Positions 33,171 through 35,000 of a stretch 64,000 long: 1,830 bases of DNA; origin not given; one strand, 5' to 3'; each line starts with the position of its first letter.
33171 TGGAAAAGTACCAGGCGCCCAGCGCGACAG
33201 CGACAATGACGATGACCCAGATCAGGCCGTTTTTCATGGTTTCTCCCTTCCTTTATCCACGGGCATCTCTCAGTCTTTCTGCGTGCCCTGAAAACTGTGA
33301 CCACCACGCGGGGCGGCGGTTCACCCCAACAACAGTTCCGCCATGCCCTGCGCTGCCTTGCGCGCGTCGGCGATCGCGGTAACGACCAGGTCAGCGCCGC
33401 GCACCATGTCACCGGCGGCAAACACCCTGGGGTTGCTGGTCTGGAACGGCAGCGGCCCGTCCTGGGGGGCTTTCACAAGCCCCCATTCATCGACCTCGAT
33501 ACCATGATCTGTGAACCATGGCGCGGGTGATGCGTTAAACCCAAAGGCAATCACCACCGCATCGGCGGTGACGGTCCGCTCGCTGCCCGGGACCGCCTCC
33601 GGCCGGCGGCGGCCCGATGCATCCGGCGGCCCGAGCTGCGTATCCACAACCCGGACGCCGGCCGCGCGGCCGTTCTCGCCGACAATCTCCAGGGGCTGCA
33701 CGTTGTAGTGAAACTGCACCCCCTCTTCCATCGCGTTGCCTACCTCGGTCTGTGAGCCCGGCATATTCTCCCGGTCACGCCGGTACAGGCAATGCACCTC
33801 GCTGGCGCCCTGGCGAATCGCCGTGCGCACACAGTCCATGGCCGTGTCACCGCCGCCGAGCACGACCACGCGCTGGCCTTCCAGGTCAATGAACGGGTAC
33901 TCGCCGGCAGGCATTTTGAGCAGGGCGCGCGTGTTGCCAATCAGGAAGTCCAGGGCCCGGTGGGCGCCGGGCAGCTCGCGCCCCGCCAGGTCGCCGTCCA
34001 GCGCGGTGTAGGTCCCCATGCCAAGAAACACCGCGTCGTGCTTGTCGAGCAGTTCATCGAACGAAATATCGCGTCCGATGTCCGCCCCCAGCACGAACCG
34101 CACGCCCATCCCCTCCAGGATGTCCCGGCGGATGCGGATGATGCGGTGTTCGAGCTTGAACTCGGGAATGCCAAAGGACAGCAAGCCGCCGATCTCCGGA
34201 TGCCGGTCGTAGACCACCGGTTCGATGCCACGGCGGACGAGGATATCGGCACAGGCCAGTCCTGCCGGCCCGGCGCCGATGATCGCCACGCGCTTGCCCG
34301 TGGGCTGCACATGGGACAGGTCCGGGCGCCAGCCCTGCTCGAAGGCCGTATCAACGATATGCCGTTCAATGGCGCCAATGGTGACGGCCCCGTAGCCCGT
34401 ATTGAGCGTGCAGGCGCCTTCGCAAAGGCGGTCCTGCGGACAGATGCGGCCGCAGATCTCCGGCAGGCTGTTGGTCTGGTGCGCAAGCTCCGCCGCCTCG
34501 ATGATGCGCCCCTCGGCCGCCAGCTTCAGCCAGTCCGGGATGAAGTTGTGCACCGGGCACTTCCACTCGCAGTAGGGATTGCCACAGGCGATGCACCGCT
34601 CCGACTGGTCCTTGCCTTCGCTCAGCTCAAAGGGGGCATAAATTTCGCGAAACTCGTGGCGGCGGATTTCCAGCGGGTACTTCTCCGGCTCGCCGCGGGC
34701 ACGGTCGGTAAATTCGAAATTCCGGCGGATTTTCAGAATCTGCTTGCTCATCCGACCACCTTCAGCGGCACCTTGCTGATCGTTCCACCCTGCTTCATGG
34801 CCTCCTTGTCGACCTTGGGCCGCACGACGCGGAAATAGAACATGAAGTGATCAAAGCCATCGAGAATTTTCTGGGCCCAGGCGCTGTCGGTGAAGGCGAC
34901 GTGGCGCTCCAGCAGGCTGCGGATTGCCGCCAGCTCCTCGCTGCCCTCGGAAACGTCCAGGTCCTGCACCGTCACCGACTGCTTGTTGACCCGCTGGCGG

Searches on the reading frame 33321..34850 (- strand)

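Call 14: search_protein_families(library=pfam, proteins=[window:33321-34850:-], max_evalue=0.0001)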
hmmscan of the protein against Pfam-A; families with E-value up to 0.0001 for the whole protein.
window:33321-34850:- (509 aa): 10 families
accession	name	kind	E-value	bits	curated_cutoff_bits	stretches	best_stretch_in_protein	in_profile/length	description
PF14691.11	Fer4_20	-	6e-37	126.4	25.8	1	63-173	1-112/113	Dihydroprymidine dehydrogenase domain II, 4Fe-4S cluster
PF07992.20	Pyr_redox_2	-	3.2e-24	86.3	26.1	1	187-496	2-291/291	Pyridine nucleotide-disulphide oxidoreductase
PF00070.33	Pyr_redox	-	6.2e-11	43.1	22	1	327-401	1-79/82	Pyridine nucleotide-disulphide oxidoreductase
PF13738.12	Pyr_redox_3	-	1.6e-08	34.6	30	0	190-219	2-31/305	Pyridine nucleotide-disulphide oxidoreductase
PF13450.12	NAD_binding_8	-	5e-08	33.5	21.9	1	190-224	1-35/68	NAD(P)-binding Rossmann-like domain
PF13241.12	NAD_binding_7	-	1.8e-06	28.9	22.1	0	320-350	2-32/104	Putative NAD(P)-binding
PF01266.30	DAO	-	5.1e-06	26.7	27.9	0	187-221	1-35/353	FAD dependent oxidoreductase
PF21799.2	MurD-like_N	-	6.9e-06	26.7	27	0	186-219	1-34/88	Mur ligase MurD-like, N-terminal domain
PF00743.25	FMO-like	-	8.8e-06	24.9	22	1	186-226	2-42/532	Flavin-binding monooxygenase-like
PF01494.25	FAD_binding_3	-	1.1e-05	25.2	22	1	188-218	4-34/349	FAD binding domain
